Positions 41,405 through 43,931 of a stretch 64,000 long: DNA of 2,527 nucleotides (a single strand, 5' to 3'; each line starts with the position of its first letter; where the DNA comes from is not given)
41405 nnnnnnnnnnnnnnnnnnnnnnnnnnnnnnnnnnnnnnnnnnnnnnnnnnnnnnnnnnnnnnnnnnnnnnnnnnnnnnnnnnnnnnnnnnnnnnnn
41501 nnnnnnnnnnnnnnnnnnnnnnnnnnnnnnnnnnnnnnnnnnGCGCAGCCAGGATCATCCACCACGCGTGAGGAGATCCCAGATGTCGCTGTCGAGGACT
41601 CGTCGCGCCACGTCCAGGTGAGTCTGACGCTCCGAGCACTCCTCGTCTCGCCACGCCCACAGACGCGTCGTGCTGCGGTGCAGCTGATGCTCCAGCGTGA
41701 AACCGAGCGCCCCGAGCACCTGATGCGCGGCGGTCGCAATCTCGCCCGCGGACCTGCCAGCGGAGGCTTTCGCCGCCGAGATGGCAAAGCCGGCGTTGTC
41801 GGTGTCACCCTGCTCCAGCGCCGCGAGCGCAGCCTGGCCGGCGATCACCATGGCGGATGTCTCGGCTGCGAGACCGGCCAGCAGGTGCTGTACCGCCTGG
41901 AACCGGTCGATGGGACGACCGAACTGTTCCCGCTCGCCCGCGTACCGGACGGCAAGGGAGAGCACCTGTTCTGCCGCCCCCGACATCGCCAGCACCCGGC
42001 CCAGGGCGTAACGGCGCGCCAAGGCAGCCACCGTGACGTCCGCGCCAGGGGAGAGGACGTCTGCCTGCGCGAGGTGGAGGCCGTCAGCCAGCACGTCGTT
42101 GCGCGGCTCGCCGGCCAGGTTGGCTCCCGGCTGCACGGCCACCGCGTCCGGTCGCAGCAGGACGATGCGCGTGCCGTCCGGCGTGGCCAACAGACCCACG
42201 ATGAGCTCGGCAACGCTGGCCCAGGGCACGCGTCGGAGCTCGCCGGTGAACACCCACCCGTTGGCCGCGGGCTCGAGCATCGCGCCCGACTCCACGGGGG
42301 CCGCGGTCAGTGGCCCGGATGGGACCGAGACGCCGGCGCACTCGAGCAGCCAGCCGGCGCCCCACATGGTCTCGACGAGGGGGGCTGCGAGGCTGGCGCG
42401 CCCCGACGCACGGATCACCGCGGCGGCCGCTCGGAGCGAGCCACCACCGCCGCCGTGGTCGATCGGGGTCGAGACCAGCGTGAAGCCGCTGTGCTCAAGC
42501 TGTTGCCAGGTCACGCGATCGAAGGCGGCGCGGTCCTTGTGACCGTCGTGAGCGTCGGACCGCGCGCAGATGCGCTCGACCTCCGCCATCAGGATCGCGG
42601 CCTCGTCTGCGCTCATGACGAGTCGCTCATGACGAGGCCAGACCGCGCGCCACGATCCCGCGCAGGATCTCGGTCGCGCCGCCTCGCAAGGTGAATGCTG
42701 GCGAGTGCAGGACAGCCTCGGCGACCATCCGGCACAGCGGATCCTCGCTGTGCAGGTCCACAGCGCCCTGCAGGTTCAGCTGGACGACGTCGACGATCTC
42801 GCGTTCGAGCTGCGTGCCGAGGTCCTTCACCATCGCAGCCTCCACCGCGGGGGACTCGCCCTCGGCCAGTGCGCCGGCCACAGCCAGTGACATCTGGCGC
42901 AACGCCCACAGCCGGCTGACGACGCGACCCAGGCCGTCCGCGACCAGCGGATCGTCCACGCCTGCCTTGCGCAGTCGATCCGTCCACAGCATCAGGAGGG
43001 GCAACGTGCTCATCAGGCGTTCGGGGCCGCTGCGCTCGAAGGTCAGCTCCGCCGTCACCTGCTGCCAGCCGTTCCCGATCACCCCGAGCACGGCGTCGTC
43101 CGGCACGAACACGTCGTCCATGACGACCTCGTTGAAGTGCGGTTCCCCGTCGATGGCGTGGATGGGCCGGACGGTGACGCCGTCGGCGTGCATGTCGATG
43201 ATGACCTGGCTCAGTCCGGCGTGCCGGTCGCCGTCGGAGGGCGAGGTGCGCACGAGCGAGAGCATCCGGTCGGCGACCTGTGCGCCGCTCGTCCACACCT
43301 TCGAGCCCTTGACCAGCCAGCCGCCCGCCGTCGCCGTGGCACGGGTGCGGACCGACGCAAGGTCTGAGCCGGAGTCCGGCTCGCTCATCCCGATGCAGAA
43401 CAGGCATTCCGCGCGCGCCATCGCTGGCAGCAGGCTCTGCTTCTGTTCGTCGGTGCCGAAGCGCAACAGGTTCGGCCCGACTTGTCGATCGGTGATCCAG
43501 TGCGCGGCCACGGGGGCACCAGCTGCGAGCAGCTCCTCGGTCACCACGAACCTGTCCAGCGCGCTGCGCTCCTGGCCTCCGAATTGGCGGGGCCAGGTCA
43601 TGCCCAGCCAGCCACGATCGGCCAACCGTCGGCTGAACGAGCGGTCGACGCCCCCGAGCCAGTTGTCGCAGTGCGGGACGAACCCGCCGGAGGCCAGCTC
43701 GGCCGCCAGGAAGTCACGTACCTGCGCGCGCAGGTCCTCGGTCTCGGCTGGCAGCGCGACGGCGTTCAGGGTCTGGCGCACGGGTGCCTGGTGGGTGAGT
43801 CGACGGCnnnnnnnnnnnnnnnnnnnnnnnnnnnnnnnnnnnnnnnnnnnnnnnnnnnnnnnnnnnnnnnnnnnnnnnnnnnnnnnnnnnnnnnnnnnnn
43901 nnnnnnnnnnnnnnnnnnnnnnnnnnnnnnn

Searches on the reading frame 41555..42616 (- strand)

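Call 67: search_protein_families(library=pfam, proteins=[window:41555-42616:-], max_evalue=0.0001)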
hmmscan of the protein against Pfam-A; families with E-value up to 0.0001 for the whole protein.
window:41555-42616:- (353 aa): 2 families
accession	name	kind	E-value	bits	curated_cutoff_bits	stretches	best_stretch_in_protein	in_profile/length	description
PF00441.29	Acyl-CoA_dh_1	-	2e-18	67.4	22.4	1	208-315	19-124/150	Acyl-CoA dehydrogenase, C-terminal domain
PF02771.21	Acyl-CoA_dh_N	-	2.4e-05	25.1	22.9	1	9-86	7-89/113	Acyl-CoA dehydrogenase, N-terminal domain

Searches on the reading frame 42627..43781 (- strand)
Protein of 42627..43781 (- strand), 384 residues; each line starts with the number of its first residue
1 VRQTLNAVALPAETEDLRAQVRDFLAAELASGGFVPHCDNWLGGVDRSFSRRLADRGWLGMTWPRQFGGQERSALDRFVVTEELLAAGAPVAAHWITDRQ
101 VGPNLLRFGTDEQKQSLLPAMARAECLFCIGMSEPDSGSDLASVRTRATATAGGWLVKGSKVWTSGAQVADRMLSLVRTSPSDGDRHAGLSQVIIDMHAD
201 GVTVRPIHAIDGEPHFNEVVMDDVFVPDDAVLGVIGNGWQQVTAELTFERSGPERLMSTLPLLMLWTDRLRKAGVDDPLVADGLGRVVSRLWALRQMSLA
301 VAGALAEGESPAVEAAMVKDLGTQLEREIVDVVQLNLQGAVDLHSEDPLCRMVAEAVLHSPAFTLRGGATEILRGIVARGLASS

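Call 67: search_protein_families(library=pfam, proteins=[window:42627-43781:-], max_evalue=0.0001)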
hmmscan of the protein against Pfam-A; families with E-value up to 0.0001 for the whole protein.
window:42627-43781:- (384 aa): 3 families
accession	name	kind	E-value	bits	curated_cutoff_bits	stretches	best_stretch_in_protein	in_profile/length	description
PF02771.21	Acyl-CoA_dh_N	-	6.5e-22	78.5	22.9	1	12-125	2-113/113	Acyl-CoA dehydrogenase, N-terminal domain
PF02770.24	Acyl-CoA_dh_M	-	3.1e-18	66.2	33.3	1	129-224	1-97/97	Acyl-CoA dehydrogenase, middle domain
PF00441.29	Acyl-CoA_dh_1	-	8.1e-08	33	22.4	1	267-381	37-149/150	Acyl-CoA dehydrogenase, C-terminal domain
